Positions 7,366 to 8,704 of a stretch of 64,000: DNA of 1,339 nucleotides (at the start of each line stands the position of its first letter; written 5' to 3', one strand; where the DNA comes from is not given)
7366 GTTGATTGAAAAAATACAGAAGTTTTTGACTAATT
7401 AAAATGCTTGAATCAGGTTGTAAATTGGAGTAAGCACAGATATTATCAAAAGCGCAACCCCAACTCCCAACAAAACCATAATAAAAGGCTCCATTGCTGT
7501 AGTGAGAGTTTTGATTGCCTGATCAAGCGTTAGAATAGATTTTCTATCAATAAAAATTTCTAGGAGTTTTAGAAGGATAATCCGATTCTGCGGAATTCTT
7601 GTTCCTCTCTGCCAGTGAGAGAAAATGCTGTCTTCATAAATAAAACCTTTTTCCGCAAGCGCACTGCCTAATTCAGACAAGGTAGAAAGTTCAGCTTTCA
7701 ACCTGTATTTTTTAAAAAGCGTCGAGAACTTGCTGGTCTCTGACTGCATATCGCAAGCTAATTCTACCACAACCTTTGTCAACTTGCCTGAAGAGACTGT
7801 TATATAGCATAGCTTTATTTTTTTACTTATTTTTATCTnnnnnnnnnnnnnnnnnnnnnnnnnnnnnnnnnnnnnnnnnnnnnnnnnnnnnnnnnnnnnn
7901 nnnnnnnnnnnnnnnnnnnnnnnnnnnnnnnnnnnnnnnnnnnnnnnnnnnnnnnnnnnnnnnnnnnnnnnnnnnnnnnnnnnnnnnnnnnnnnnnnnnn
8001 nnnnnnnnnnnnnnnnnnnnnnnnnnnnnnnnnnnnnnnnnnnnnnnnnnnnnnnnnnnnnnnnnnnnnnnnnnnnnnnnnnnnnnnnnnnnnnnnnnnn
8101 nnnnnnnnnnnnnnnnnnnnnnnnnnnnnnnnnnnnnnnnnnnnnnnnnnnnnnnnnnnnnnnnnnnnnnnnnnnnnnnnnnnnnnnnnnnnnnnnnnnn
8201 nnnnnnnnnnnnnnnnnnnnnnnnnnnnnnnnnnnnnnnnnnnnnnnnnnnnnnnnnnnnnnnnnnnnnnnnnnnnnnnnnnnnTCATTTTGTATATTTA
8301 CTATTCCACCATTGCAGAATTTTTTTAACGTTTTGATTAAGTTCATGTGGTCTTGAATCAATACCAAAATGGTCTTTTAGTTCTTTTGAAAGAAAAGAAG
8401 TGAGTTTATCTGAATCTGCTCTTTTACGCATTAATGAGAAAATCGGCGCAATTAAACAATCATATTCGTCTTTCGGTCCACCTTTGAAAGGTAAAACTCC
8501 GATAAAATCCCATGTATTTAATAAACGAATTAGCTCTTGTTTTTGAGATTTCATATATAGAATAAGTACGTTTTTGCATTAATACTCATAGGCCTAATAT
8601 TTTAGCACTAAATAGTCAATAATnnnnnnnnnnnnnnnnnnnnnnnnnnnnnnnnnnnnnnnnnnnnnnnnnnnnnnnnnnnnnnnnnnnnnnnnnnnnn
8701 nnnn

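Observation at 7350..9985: Cassette inserted exactly at the RR/pilC overlapping-stop junction, bracketed by ~177-bp perfect direct repeats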

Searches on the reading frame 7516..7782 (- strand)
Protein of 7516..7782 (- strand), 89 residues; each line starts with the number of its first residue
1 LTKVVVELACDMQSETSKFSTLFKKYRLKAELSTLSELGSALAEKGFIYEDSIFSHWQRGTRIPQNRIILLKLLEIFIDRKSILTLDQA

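Call 17: find_homologous_proteins(query=window:7516-7782:-)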
Query seq(89 aa) (89 aa): 16 proteins with E <= 0.001 among 17 candidates.
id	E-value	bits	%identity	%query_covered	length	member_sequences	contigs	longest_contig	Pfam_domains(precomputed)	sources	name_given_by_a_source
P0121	3.8e-46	172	100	96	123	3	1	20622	-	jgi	-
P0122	1.9e-33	132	75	100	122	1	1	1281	-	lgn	-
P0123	2.0e-33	131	83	88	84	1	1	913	-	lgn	-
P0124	1.6e-31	125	81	81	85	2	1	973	-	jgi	-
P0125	1.8e-29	119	74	94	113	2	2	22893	-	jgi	jgi:hypothetical protein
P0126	3.1e-28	115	71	100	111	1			-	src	-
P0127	6.7e-28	114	68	88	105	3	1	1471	-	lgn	-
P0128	8.6e-26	107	70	82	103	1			-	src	-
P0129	2.5e-25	106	62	92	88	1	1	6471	-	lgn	-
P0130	8.3e-25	104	67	100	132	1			-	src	-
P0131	2.2e-24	103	61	98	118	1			-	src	-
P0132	2.1e-23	100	64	83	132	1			-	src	-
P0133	2.5e-23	99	63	88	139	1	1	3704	-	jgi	jgi:hypothetical protein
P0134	5.2e-22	95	65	80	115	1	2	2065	-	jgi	jgi:hypothetical protein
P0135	7.3e-22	95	65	80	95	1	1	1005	-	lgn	-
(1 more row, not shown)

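Call 19: find_encoding_contigs(protein=P0125, flank=10000, max_places=4)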
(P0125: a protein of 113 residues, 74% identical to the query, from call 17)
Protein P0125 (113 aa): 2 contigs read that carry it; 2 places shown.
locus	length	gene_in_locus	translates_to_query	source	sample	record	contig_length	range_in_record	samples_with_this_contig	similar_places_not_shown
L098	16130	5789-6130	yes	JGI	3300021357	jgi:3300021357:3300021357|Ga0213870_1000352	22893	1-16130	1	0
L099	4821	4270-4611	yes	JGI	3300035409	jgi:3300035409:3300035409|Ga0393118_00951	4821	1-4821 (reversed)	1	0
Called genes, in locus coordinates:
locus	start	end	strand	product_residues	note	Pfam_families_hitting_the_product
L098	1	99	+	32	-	?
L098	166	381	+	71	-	-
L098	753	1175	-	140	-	-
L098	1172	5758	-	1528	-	PF25023:TEN_YD-shell, PF05593:RHS_repeat, PF25023:TEN_YD-shell, PF05593:RHS_repeat, PF05593:RHS_repeat, PF25023:TEN_YD-shell, PF05593:RHS_repeat, PF25023:TEN_YD-shell, +2 more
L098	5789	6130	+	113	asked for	-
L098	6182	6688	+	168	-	-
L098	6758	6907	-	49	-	-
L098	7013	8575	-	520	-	-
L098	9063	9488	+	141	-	-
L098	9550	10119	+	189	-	PF02698:DUF218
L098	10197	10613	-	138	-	PF14106:DUF4279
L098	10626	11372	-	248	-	PF25023:TEN_YD-shell, PF15533:Ntox33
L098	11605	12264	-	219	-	-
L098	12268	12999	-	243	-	-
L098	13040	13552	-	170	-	-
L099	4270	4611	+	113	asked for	-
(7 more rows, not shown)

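Call 40: find_encoding_contigs(protein=P0121, flank=4000, max_places=10)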
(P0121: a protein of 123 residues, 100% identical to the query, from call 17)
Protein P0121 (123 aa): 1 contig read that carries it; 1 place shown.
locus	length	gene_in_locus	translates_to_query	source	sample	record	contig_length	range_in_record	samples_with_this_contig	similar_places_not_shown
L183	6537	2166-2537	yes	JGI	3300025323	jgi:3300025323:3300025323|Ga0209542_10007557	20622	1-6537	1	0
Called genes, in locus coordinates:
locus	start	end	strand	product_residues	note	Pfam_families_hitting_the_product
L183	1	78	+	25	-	?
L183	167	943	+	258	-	PF25023:TEN_YD-shell (weak)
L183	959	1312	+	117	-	-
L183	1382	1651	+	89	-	-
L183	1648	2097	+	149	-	-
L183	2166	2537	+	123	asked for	-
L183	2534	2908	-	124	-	PF00072:Response_reg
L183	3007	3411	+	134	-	PF02675:AdoMet_dc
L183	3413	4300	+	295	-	PF00892:EamA, PF03151:TPT (weak)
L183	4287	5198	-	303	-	PF09924:LPG_synthase_C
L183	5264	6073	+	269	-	-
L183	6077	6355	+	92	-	-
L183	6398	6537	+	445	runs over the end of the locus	PF00512:HisKA, PF02518:HATPase_c, PF13589:HATPase_c_3 (weak)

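Call 57: find_encoding_contigs(protein=P0123, flank=2000, max_places=2)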
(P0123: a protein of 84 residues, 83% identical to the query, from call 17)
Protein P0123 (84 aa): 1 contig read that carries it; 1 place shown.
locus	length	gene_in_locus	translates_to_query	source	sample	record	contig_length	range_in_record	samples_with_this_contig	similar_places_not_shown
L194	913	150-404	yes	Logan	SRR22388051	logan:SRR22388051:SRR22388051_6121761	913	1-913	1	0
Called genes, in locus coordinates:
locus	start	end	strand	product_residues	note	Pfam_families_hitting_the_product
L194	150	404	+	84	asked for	-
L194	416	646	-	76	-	PF10049:DUF2283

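Call 83: predict_structure(alignment_id=A5)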
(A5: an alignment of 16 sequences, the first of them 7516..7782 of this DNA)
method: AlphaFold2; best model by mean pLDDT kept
length: 89 residues; sequences in the alignment: 16
mean_pLDDT: 79.2   pTM: 0.65
mean pLDDT of the five models: 79.2, 73.7, 71.9, 62.6, 60.3
residues with pLDDT >= 90: 14; 70-90: 57; 50-70: 5; < 50: 13
segments of 3 or more residues with pLDDT < 50: 1-13
pLDDT, mean of each block of 10 residues (from residue 1): 41 63 88 88 87 87 88 90 80
secondary structure, 60 per line:
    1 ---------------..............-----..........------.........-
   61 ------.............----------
elements in order: H16-29 H35-44 H51-59 H67-79

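Call 85: fold_search(model_id=the predicted structure, library=pdb)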
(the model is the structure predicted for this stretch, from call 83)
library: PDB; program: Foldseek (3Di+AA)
matches with E <= 10: 66; with E <= 0.001: 0
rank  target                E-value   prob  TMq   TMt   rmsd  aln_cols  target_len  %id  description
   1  3qwg_A                3.1e-01  0.99  0.59  0.57   2.3        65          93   17  Crystal structure of EspRdelta10, C-terminal 10 amino acids deletion mutant of EspR transcription factor from Mycobact (released 2011-09-14)
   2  6ht5_E                3.5e-01  0.96  0.60  0.54   5.4        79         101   19  Oct4/Sox2:UTF1 structure (released 2019-10-23)
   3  3r1f_A                4.1e-01  0.98  0.57  0.43   2.6        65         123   17  Crystal structure of a key regulator of virulence in Mycobacterium tuberculosis (released 2011-08-03)
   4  3r1f_I                4.1e-01  0.98  0.57  0.42   2.6        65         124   17  Crystal structure of a key regulator of virulence in Mycobacterium tuberculosis (released 2011-08-03)
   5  9pfn_E                4.9e-01  0.95  0.60  0.42   3.9        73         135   22  Structure of POU2F3 POU domains bound to coactivator OCA-T2 and DNA (2.8 angstrom resolution) (released 2025-10-01)
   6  3qf3_C                5.2e-01  0.97  0.57  0.41   2.5        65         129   17  Crystal structure of EspR transcription factor from mycobacterium tuberculosis (released 2011-09-14)
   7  3qf3_D                5.6e-01  0.97  0.58  0.41   2.5        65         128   17  Crystal structure of EspR transcription factor from mycobacterium tuberculosis (released 2011-09-14)
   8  3r1f_C                6.3e-01  0.97  0.57  0.43   2.5        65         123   17  Crystal structure of a key regulator of virulence in Mycobacterium tuberculosis (released 2011-08-03)
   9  3r1f_M                7.1e-01  0.96  0.57  0.44   2.6        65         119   17  Crystal structure of a key regulator of virulence in Mycobacterium tuberculosis (released 2011-08-03)
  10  8bx2_A                7.1e-01  0.93  0.62  0.56   4.5        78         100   19  Oct4/Sox2 protein:DNA complex (released 2023-12-20)
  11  3r1f_E                7.5e-01  0.92  0.54  0.40   2.5        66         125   17  Crystal structure of a key regulator of virulence in Mycobacterium tuberculosis (released 2011-08-03)
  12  1o4x_A                7.5e-01  0.80  0.54  0.40   7.8        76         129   25  TERNARY COMPLEX OF THE DNA BINDING DOMAINS OF THE OCT1 AND SOX2 TRANSCRIPTION FACTORS WITH A 19MER OLIGONUCLEOTIDE FRO (released 2004-01-27)
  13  3qf3_A                7.9e-01  0.96  0.57  0.40   2.5        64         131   17  Crystal structure of EspR transcription factor from mycobacterium tuberculosis (released 2011-09-14)
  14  3r1f_Q                7.9e-01  0.93  0.56  0.44   2.6        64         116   17  Crystal structure of a key regulator of virulence in Mycobacterium tuberculosis (released 2011-08-03)
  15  8tac_B                7.9e-01  0.66  0.47  0.58   4.2        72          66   21  Designed DNA binding protein (released 2024-08-28)
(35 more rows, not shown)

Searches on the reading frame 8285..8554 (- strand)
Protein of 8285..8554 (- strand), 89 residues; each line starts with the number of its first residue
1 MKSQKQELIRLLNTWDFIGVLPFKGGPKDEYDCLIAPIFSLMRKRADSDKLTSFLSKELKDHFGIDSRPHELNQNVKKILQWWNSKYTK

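Call 4: search_protein_families(library=pfam, proteins=[window:8285-8554:-], max_evalue=0.1)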
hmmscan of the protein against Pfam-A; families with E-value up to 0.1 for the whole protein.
window:8285-8554:- (89 aa): 0 families

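Call 26: search_protein_families(library=ncbifam, proteins=[window:8285-8554:-], max_evalue=1)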
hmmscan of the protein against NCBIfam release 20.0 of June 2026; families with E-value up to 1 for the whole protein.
window:8285-8554:- (89 aa): 0 families

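Call 27: search_protein_families(library=pfam, proteins=[window:8285-8554:-], max_evalue=10)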
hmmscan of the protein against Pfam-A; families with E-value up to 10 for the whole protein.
window:8285-8554:- (89 aa): 0 families

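Call 46: find_homologous_proteins(query=window:8285-8554:-)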
Query window:8285-8554:- (89 aa): 5 proteins with E <= 0.001 among 5 candidates.
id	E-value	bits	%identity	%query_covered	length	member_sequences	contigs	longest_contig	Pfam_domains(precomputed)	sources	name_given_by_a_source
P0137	6.6e-46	172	88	100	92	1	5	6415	-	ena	-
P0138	9.2e-42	159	91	89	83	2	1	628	-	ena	-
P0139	5.4e-40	153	82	96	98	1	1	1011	-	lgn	-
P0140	2.4e-22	97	51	92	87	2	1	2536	-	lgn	-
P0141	1.1e-21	95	50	90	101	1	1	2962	-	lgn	-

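Call 47: find_encoding_contigs(protein=P0137, flank=6500, max_places=5)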
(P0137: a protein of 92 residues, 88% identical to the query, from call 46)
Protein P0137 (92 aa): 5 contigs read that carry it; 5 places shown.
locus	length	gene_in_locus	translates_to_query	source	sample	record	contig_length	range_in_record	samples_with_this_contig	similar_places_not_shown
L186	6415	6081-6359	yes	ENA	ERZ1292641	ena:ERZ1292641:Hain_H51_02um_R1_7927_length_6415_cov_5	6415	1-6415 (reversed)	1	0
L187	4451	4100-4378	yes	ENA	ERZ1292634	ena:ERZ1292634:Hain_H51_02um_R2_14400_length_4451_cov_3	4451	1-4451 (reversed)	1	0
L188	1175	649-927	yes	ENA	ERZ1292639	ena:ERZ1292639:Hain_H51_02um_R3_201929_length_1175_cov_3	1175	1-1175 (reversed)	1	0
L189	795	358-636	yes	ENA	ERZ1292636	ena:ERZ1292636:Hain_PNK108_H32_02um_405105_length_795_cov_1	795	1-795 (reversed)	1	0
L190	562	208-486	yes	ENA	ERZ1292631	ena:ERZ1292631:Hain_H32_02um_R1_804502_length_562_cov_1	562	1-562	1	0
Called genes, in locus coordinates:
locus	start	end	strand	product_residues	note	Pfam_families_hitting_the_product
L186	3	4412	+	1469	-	?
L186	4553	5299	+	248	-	-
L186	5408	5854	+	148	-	-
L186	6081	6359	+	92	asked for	-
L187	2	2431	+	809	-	?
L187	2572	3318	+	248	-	-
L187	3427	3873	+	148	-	-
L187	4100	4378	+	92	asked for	-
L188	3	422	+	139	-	?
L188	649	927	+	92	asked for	-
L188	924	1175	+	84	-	?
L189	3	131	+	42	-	?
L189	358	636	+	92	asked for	-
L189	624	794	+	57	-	?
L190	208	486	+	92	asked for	-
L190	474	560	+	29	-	?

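Call 48: find_encoding_contigs(protein=P0141, flank=3000, max_places=2)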
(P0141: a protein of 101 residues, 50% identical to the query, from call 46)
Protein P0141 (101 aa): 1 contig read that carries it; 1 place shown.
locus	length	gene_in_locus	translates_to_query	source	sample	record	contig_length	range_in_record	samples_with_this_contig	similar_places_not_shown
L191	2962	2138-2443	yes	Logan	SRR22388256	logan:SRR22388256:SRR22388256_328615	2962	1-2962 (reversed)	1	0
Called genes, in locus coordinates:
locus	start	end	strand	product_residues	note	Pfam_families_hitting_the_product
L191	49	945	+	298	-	PF25023:TEN_YD-shell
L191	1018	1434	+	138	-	-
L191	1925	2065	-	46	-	-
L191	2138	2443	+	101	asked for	-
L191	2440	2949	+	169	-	PF25023:TEN_YD-shell, PF05593:RHS_repeat (faint)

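Call 76: search_protein_families(library=pfam, proteins=[L186:4553-5299:+, L186:5408-5854:+], max_evalue=0.01)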
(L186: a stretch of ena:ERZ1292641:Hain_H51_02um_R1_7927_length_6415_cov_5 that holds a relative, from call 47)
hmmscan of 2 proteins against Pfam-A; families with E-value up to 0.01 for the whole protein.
L186:4553-5299:+ (248 aa): 0 families

L186:5408-5854:+ (148 aa): 0 families
